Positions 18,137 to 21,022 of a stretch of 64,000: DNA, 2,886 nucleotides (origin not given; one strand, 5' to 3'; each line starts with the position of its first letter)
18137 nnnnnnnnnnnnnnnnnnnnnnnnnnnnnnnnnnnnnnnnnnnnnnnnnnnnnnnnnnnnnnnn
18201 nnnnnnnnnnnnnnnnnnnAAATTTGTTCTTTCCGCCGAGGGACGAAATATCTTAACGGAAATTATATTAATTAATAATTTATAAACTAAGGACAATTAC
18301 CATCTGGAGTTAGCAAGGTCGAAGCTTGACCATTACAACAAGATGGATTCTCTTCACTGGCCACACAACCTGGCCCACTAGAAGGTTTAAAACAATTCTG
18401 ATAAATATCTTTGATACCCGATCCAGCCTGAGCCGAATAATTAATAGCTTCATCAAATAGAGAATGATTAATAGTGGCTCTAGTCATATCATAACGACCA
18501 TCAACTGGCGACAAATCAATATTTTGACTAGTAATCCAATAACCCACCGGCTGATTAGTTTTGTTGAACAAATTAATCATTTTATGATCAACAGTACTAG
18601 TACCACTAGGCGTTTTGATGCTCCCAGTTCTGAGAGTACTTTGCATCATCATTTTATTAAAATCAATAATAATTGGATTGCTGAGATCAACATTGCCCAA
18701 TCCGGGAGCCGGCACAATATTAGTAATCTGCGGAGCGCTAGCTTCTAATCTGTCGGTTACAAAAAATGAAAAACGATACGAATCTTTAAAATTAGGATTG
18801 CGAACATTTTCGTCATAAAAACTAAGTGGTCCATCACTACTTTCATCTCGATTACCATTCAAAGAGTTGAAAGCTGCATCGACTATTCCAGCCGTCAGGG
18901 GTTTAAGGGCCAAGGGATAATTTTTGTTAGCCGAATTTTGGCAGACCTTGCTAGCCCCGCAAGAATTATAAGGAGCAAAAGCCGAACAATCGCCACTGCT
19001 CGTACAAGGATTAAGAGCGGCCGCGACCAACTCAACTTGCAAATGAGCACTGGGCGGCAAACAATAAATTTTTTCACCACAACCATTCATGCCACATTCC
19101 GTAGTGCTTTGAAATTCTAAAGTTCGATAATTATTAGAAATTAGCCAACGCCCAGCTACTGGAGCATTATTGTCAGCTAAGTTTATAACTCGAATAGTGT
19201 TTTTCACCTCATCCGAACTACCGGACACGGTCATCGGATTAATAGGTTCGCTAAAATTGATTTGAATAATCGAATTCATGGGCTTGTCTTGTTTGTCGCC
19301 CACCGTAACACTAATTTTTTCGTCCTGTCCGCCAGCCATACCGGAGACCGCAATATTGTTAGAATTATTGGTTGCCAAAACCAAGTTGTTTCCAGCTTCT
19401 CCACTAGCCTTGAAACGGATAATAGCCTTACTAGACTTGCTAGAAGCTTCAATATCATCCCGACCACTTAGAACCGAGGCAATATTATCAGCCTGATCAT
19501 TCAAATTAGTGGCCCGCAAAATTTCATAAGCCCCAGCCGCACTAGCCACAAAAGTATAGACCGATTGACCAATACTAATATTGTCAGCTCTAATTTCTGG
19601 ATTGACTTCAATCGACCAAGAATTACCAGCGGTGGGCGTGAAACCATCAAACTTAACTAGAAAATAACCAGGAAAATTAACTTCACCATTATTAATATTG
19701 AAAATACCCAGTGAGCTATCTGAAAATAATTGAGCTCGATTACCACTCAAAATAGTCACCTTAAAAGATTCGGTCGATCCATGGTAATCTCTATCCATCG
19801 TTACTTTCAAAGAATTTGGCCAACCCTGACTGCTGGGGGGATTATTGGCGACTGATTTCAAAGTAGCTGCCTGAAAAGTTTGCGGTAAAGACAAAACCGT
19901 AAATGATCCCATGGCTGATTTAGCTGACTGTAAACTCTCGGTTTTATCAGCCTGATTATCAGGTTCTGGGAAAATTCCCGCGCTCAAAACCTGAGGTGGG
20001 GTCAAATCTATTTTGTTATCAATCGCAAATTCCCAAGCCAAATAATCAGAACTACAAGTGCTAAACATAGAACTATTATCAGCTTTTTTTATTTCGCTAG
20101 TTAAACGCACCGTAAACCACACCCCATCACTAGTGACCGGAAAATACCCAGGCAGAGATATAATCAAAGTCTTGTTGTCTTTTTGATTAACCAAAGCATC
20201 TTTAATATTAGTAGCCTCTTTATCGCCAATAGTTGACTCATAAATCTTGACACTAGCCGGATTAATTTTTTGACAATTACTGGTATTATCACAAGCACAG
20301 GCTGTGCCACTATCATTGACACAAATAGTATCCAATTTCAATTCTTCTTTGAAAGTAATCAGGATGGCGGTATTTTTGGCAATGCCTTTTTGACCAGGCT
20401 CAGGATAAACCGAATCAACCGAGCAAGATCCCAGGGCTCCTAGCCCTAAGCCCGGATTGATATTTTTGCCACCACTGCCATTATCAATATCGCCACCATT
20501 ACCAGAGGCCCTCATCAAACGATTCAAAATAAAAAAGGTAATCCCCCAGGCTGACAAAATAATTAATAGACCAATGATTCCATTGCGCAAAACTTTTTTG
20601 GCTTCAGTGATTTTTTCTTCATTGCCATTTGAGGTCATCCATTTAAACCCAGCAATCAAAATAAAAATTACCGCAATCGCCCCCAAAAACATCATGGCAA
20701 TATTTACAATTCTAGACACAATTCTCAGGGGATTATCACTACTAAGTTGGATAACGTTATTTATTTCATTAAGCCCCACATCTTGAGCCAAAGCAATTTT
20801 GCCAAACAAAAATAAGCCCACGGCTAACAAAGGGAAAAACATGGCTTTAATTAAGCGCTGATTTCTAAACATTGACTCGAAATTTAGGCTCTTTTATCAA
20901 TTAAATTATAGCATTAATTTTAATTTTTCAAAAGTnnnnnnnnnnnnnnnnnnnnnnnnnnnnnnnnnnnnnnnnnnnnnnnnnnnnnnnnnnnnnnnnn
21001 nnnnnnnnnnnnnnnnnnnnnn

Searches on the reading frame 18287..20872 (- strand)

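Call 80: search_protein_families(library=pfam, proteins=[window:18287-20872:-], max_evalue=0.00001)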
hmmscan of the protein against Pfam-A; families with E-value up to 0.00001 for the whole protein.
window:18287-20872:- (861 aa): 2 families
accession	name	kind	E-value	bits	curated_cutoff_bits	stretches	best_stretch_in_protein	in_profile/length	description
PF18895.5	T4SS_pilin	-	1e-11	45.1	26.6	1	50-112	7-68/71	Type IV secretion system pilin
PF13205.12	Big_5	-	1.4e-10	42.2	23.6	0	712-764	3-57/105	Bacterial Ig-like domain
